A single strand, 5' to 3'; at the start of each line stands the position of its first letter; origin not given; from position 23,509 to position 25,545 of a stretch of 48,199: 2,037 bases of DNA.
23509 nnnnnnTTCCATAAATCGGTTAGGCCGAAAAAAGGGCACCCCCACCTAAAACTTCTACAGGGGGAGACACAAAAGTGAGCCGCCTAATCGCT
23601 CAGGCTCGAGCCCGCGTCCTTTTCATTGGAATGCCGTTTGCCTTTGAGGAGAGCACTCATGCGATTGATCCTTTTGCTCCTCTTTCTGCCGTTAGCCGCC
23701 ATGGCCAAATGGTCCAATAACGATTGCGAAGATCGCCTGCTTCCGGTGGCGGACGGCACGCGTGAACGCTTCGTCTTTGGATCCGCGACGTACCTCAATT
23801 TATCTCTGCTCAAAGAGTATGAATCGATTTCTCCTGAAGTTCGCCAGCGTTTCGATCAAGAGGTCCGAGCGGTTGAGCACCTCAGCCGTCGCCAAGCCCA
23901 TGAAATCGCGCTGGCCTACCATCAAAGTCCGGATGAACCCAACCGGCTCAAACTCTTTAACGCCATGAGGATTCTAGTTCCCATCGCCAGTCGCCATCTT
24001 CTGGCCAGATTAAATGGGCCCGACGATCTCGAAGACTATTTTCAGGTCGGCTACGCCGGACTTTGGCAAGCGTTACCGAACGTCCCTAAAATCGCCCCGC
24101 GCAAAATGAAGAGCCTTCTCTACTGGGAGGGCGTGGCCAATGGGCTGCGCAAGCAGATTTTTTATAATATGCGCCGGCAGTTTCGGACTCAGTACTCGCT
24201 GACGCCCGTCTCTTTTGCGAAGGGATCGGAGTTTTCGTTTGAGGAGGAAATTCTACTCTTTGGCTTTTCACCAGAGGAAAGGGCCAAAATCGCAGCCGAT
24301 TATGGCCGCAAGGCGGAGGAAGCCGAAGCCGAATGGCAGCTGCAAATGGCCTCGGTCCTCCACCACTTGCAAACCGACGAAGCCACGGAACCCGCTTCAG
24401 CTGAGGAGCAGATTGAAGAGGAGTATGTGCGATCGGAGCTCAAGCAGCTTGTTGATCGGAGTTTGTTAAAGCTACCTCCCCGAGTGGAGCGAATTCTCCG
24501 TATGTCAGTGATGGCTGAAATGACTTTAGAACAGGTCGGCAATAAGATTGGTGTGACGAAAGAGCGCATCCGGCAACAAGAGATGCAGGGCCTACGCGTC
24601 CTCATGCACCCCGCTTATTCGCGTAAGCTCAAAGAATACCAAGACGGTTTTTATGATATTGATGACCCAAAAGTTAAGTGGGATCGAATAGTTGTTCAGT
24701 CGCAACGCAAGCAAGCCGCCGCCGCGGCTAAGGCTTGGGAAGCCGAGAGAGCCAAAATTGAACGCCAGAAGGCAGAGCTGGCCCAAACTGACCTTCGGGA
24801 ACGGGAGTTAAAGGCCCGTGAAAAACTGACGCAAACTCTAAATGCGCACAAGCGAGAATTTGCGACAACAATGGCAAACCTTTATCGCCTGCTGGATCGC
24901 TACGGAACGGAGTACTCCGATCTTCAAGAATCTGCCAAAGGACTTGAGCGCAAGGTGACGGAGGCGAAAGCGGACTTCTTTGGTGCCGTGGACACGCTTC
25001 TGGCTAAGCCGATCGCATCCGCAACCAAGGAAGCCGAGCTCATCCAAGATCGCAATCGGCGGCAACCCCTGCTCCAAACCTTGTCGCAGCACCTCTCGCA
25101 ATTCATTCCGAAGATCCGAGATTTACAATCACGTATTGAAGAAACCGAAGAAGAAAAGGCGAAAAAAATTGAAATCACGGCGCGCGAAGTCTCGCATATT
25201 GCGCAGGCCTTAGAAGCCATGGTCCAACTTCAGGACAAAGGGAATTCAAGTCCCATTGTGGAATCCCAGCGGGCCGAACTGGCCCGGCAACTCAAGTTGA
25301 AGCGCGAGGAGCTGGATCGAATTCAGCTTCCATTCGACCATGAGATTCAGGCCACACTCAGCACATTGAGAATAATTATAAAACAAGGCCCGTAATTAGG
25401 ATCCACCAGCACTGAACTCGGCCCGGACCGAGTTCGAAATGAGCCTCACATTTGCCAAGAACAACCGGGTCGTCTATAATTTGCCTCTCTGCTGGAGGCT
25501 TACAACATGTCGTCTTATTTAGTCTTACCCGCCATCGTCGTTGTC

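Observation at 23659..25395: Sigma-70-like protein with signal/anchor sequence and long coiled-coil tail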

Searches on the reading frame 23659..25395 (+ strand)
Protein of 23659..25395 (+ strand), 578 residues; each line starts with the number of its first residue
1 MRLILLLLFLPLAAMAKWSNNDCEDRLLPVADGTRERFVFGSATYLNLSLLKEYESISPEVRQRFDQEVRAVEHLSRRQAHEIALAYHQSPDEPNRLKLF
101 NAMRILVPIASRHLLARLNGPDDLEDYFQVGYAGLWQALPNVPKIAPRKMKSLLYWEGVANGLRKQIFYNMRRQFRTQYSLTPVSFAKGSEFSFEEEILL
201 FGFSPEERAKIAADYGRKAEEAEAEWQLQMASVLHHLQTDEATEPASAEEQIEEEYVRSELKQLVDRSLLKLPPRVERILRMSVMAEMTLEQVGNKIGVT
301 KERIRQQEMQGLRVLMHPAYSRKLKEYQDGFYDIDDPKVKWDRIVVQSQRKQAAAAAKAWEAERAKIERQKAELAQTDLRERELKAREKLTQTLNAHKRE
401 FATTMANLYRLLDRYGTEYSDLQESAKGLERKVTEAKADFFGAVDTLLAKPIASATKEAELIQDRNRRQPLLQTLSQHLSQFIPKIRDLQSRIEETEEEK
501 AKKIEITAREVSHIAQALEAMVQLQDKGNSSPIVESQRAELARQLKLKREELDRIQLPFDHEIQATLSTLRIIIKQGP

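Call 4: search_protein_families(library=pfam, proteins=[window:23659-25395:+], max_evalue=10)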
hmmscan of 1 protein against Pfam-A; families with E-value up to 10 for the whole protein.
window:23659-25395:+ (578 aa): 9 families
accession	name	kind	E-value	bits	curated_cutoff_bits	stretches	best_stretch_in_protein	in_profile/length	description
PF04545.22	Sigma70_r4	-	5.8e-09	35.8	24.1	1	269-315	2-48/50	Sigma-70, region 4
PF04542.20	Sigma70_r2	-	0.011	15.9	24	1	112-152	11-51/71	Sigma-70 region 2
PF01291.22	LIF_OSM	-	0.013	16.1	23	1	466-529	54-117/162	LIF / OSM family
PF08281.18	Sigma70_r4_2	-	0.016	15.3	25.7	1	263-307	2-46/54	Sigma-70, region 4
PF08412.15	Ion_trans_N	-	0.2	11.7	27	1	288-318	12-40/44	Ion transport protein N-terminal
PF07889.17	DUF1664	-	0.51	10.8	34.6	0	386-439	42-95/124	Protein of unknown function (DUF1664)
PF18538.6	DUF5624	-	0.81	10.2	25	1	505-549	6-46/129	Domain of unknown function (DUF5624)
PF20667.3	Sec10_N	-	1.2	9.7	27.4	1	378-434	17-73/118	Exocyst complex component Sec10, N-terminal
PF22618.1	RskA_N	-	2.9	8.6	27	1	56-72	27-43/48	Anti-sigma-K factor RskA, N-terminal domain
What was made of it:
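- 24427..24648 (+): Sigma4 domain (regions 4.1-4.2) plus an RpoD-type C-terminal motif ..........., residues 257-330. The recognition helix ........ compares with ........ in the aligned RpoD sequences. Pfam Sigma70_r4 E 5.8e-9 (call 4).
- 24847..25392 (+): Distal tail, residues 397-578: amphipathic heptad-patterned long helices, predicted to form an antiparallel helical hairpin or bundle. No Pfam family (call 4).
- On Sigma-70 family (Pfam Sigma70_r2/r3/r4; NCBIfam TIGR02937): Pfam PF04545 scores 35.8 bits against a 24.1 cut-off, E 5.8e-9 (call 4). Pfam PF04542 alone is sub-threshold (15.9 bits against 24; call 4).
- Checked: Pfam Sigma70_r2: only 15.9 bits, below its cut-off of 24 (call 4).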

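Call 5: search_protein_families(library=ncbifam, proteins=[window:23659-25395:+], max_evalue=10)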
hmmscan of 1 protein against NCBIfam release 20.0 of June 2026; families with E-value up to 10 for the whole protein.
window:23659-25395:+ (578 aa): 34 families (the best 25 are shown)
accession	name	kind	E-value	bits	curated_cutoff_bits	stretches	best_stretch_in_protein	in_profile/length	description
TIGR02937.1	sigma70-ECF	superfamily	1.4e-15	57.3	42.9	1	118-315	22-161/165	sigma-70 family RNA polymerase sigma factor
NF041931.2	MzaA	equivalog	3.3e-14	52.7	800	1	244-330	626-716/726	MZA anti-phage system associated sigma-70 family RNA polymerase sigma factor MzaA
NF004208.0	PRK05658.1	equivalog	3.4e-14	52.8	555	1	254-329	551-630/631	RNA polymerase sigma factor RpoD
TIGR02393.1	RpoD_Cterm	equivalog_domain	1.4e-10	41.2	354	1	247-328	156-237/238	RNA polymerase sigma factor RpoD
NF006666.0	PRK09210.1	equivalog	6e-10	39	572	1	250-328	291-369/370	RNA polymerase sigma factor RpoD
NF004566.0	PRK05901.2-4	equivalog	1.4e-09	37.7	531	1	280-328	390-443/448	RNA polymerase sigma factor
NF005643.0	PRK07406.1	equivalog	9.4e-08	31.5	500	1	249-327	313-395/397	RNA polymerase sigma factor RpoD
NF005693.0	PRK07500.1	equivalog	2.5e-06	26.8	315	2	235-316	195-274/289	RNA polymerase factor sigma-32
NF004562.0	PRK05901.1-4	equivalog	3.3e-06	25.9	779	1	286-329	511-554/571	RNA polymerase sigma factor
NF004564.0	PRK05901.2-2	equivalog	4.6e-06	25.5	617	1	238-325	409-489/500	RNA polymerase sigma factor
NF004207.0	PRK05657.1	equivalog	6.9e-06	25.6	394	1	248-317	242-315/329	RNA polymerase sigma factor RpoS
TIGR02392.1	rpoH_proteo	equivalog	7.5e-06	25.8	323.1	1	232-313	183-262/270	RNA polymerase sigma factor RpoH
TIGR02394.1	rpoS_proteo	equivalog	9.2e-06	25.4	378.7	1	231-317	189-272/285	RNA polymerase sigma factor RpoS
NF005143.0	PRK06596.1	subfamily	1.1e-05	25.1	241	1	229-313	192-275/285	RNA polymerase factor sigma-32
NF004561.0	PRK05901.1-3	equivalog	2.1e-05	23.9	582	1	288-329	496-537/537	RNA polymerase sigma factor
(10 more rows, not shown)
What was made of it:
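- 23845..24198 (+): Region 1.2-like segment plus the sigma2 domain (regions 2.1-2.4), residues 63-180. Covered by TIGR02937 and by a weak Pfam Sigma70_r2 match (calls 4, 5).
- On Sigma-70 family (Pfam Sigma70_r2/r3/r4; NCBIfam TIGR02937): However, TIGR02937 passes its cut-off across residues 118-315 (57.3 against 42.9; call 5).
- On Group 4 (ECF) sigma: TIGR02937, although named 'sigma70-ECF', is a superfamily-level model (call 5).
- On MzaA (MZA anti-phage system sigma-like protein): 52.7 bits against an 800 cut-off, confined to region 4 (call 5).
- Closest known: Group 1-3 sigma-70 family factors. Different: Scores are far below every equivalog cut-off, for example 52.8 bits against 555 for RpoD (call 5).
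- Checked: NCBIfam TIGR02937: 57.3 bits against a cut-off of 42.9, spanning residues 118-315 (call 5).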

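Call 6: search_solved_structures(query=window:23659-25395:+, max_evalue=10, show_alignments=3)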
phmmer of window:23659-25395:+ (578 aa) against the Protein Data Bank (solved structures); distinct sequences matched with E-value up to 10: 73 (the best 60 are shown).
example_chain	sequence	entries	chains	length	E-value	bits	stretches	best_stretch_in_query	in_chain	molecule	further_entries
7ye1_F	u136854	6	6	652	4.7e-11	45.1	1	256-329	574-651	RNA polymerase sigma factor RpoD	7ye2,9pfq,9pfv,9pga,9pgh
4g6d_A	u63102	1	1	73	2.5e-08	36.1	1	266-329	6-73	RNA polymerase sigma factor rpoD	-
8x6f_E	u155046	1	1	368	3.5e-08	35.7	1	254-329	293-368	RNA polymerase sigma factor SigA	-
3n97_A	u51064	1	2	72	9.3e-08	34.3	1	265-327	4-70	RNA polymerase sigma factor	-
7ckq_F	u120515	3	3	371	1.7e-07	33.4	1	239-327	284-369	RNA polymerase sigma factor SigA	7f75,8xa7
9gdo_F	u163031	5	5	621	2.7e-07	32.8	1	260-329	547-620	RNA polymerase sigma factor RpoD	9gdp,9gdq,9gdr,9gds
7l7b_F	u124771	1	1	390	5.4e-07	31.7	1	257-329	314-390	RNA polymerase sigma factor SigA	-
1tty_A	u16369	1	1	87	8.2e-07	31.1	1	256-326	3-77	RNA polymerase sigma factor rpoD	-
1tlh_B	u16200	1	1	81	1.1e-06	30.7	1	269-329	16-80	RNA polymerase sigma factor rpoD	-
2p7v_B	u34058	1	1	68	1.3e-06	30.5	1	273-329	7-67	RNA polymerase sigma factor rpoD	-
3t72_o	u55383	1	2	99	2.8e-06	29.4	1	269-330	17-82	RNA polymerase sigma factor rpoD, DNA-directed RNA polymerase subunit beta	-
6wmr_Z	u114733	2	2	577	4.6e-06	28.7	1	253-326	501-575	RNA polymerase sigma factor RpoD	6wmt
7kuf_B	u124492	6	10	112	4.8e-06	28.6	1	286-340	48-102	RNA polymerase sigma factor, DNA-directed RNA polymerase subunit beta chimera | RNA polymerase sigma factor SigA,DNA-directed RNA polymerase subunit beta | RNA 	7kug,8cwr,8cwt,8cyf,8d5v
8h3v_G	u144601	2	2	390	8.6e-06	27.8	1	247-327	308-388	RNA polymerase sigma factor SigA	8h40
7xya_F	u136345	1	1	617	1.3e-05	27.2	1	258-329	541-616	RNA polymerase sigma factor RpoD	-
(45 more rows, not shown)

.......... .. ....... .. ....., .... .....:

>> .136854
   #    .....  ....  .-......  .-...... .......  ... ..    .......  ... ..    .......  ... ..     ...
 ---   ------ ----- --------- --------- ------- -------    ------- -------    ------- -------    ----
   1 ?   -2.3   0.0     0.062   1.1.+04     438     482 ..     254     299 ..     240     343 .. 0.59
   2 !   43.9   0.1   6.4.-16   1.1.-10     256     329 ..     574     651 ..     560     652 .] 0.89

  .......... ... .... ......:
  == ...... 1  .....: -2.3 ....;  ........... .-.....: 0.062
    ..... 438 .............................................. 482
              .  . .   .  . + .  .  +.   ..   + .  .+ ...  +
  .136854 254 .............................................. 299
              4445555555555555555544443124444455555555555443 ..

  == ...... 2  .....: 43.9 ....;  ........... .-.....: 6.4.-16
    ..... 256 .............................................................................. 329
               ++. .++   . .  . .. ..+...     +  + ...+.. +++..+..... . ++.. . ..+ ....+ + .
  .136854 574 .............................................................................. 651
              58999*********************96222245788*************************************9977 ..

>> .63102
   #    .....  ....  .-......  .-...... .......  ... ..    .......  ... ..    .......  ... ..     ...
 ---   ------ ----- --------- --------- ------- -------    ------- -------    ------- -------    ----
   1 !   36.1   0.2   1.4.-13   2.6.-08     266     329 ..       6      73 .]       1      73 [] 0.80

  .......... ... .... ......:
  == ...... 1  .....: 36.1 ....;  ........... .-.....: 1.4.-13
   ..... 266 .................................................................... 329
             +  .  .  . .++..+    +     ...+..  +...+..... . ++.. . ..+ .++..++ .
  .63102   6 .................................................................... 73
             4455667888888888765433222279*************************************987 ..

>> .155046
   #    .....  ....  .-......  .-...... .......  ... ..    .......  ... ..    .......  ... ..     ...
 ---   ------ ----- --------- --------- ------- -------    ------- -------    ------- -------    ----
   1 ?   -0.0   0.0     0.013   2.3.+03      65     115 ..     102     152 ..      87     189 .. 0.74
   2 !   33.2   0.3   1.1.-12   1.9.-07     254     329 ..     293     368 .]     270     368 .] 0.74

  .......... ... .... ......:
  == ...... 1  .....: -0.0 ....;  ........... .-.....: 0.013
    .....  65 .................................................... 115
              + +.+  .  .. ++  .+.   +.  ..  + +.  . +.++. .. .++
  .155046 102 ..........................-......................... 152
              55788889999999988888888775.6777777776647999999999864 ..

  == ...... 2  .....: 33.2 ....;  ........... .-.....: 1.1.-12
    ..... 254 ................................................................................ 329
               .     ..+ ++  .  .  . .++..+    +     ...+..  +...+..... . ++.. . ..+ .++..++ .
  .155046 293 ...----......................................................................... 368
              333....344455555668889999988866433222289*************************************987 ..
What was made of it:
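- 24427..24648 (+): RpoD sigma4 chains in the PDB, E 4.7e-11, with the printed alignment (call 6).
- On Sigma-70 family (Pfam Sigma70_r2/r3/r4; NCBIfam TIGR02937): RpoD sigma4 chains in the PDB give E 4.7e-11 (call 6).
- Checked: PDB RpoD sigma4: E 4.7e-11 (call 6).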

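Call 10: find_homologous_proteins(query=window:23659-25395:+, max_evalue=0.001)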
Query window:23659-25395:+ (578 aa): 7 proteins with E <= 0.001 among 8000 candidates.
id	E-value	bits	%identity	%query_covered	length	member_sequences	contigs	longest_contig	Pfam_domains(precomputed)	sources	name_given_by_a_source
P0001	0.0e+0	1249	100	100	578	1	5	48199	PF04545.23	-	-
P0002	2.8e-7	48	45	15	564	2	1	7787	PF04545.23,PF00140.26,PF03979.20,PF04542.21,PF04539.23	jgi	-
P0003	6.9e-6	43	45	13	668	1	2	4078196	PF04546.20,PF04545.23,PF00140.26,PF03979.20,PF04542.21,PF04539.23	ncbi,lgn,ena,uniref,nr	ncbi:RNA polymerase, sigma 70 subunit, RpoD [Tranquillimonas rosea]|uniref:RNA polymerase sigma fact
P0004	9.8e-6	43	47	12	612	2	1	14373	PF04546.20,PF04545.23,PF00140.26,PF03979.20,PF04542.21,PF04539.23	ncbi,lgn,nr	ncbi:MAG: RNA polymerase sigma factor RpoD [Holosporaceae bacterium]|nr:RNA polymerase sigma factor 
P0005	1.9e-5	42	43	13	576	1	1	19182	PF04545.23,PF00140.26,PF03979.20,PF04542.21,PF04539.23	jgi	jgi:RNA polymerase primary sigma factor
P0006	6.0e-5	40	48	12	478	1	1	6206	PF04545.23,PF00140.26,PF04542.21,PF04539.23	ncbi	-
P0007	9.0e-4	36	44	13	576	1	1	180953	PF04545.23,PF00140.26,PF03979.20,PF04542.21,PF04539.23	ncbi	ncbi:MAG: RNA polymerase sigma factor RpoD [Acidobacteriota bacterium]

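Call 19: find_encoding_contigs(protein=window:23659-25395:+, flank=10000, max_places=10)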
Protein window:23659-25395:+ (578 aa): 5 contigs read that carry it; 3 places shown.
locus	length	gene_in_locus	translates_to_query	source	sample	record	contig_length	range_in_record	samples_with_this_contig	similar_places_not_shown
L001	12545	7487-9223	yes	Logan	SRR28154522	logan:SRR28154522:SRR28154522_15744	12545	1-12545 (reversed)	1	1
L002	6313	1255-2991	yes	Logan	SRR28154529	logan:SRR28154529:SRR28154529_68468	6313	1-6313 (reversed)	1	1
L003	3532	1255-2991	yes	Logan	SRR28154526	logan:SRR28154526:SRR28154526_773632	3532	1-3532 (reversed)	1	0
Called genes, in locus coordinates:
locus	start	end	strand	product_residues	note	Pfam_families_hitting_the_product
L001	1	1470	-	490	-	?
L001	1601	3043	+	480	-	PF13784:Fic_N, PF02661:Fic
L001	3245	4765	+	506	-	-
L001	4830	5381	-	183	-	-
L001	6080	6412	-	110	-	-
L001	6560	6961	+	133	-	-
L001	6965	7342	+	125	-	-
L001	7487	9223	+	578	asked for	PF04545:Sigma70_r4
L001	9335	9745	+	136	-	PF09945:DUF2177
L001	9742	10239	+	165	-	PF11086:DUF2878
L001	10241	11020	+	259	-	PF00106:adh_short, PF01370:Epimerase (weak), PF08659:KR, PF13561:adh_short_C2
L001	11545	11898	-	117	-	-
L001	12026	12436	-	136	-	-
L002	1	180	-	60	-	?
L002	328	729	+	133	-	-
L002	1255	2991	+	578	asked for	PF04545:Sigma70_r4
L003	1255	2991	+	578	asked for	PF04545:Sigma70_r4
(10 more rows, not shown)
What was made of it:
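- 23659..25395 (+): Complete CDS, 578 aa plus stop: leader-bearing sigma-70-like protein. The gene calls on record for the other public (Logan) contigs that carry this protein use the same start (call 19).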

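Call 20: search_protein_representatives(protein=window:23659-25395:+)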
Query: 578 residues. Proteins with E-value up to 0.001 (for the whole library): 2523; up to 1e-10: 10; up to 1e-30: 3. The best 150 are listed.
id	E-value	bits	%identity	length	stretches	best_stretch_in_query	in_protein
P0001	0.0e+00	1248.8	100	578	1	1-578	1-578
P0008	2.3e-56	207.9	40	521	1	3-328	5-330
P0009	6.4e-44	166.8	32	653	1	35-381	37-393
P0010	5.1e-22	94.6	25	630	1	23-366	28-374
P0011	9.7e-20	87.0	27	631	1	38-412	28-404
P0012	1.2e-17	80.1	31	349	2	191-325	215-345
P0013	1.6e-12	63.3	41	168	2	250-329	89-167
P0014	3.2e-12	62.2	44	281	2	254-328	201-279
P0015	8.0e-12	60.9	34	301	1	251-415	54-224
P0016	1.1e-11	60.5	54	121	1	259-330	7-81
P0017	7.0e-10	54.5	47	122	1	235-326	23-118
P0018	1.0e-09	54.0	45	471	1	251-327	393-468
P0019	1.2e-09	53.7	35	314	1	223-368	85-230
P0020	1.4e-09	53.6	44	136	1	257-327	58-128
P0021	1.5e-09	53.4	46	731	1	247-327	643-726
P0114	1.3e-07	47.1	31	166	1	2-142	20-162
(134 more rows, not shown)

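Call 24: find_homologous_proteins(query=A1, max_evalue=0.000001)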
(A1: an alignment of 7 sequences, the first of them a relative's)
Query A1 (7 sequences) (578 aa, profile of the alignment): 15 proteins with E <= 0.000001 among 8000 candidates.
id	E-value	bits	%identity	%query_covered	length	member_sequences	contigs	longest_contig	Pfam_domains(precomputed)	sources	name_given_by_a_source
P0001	1.4e-217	742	100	100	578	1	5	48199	PF04545.23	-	-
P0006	2.5e-15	74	48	12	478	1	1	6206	PF04545.23,PF00140.26,PF04542.21,PF04539.23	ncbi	-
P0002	9.0e-14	69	45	15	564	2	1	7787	PF04545.23,PF00140.26,PF03979.20,PF04542.21,PF04539.23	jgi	-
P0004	9.8e-14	69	47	12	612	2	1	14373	PF04546.20,PF04545.23,PF00140.26,PF03979.20,PF04542.21,PF04539.23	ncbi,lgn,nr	ncbi:MAG: RNA polymerase sigma factor RpoD [Holosporaceae bacterium]|nr:RNA polymerase sigma factor 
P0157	1.0e-12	66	26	43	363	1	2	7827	PF04545.23,PF00140.26,PF03979.20,PF04542.21,PF08281.19,PF04539.23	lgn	-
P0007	7.8e-12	63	44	13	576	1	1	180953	PF04545.23,PF00140.26,PF03979.20,PF04542.21,PF04539.23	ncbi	ncbi:MAG: RNA polymerase sigma factor RpoD [Acidobacteriota bacterium]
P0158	1.2e-11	62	44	12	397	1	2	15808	PF04545.23,PF00140.26,PF03979.20,PF04542.21,PF04539.23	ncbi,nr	ncbi:MAG: RNA polymerase sigma factor RpoD [Lachnospiraceae bacterium]|nr:RNA polymerase sigma facto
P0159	1.9e-11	61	47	11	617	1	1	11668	PF04546.20,PF04545.23,PF00140.26,PF03979.20,PF04542.21,PF04539.23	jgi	-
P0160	2.5e-11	61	44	12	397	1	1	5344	PF04545.23,PF00140.26,PF03979.20,PF04542.21,PF04539.23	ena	-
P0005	6.4e-11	60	43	13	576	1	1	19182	PF04545.23,PF00140.26,PF03979.20,PF04542.21,PF04539.23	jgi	jgi:RNA polymerase primary sigma factor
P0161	1.4e-10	59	45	10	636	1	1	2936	PF04545.23,PF00140.26,PF04542.21,PF04539.23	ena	-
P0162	1.2e-9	55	37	13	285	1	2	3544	PF04545.23,PF04542.21,PF08281.19,PF04539.23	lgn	-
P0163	3.5e-9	54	62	7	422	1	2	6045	PF04545.23,PF00140.26,PF03979.20,PF04542.21,PF04539.23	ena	-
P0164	5.9e-9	53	45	12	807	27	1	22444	PF04545.23,PF00140.26,PF04542.21,PF04539.23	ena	-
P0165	9.0e-8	49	40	12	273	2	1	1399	PF04545.23,PF00140.26,PF04542.21,PF04539.23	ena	-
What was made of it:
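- Tried and rejected: The word-indexed homology searches (calls 10, 24) returned only RpoD sigma4 matches and missed the family.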

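Call 27: find_related_loci(query=A2, collection=genome_contigs, flank=8000)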
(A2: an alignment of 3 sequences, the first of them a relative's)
Query A2 (578 aa) in genome_contigs; peptide patterns used: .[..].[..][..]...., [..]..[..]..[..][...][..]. (x = any residue, [..] = any of these).
45 stretches matched a pattern; 1 encode a relative of the query (tblastn E <= 1e-3); 1 distinct loci.
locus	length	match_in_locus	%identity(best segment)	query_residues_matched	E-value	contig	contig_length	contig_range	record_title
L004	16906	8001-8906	34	31-323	2e-47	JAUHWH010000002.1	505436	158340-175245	MAG: Bdellovibrionia bacterium isolate 2_bin.16 NODE_20_length_505436_cov_1.810902, whole genome shotgun sequence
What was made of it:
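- The only taxonomically named relative is from a Bdellovibrionia MAG (call 27).
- Tried and rejected: The 3-sequence alignment found one locus (call 27).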
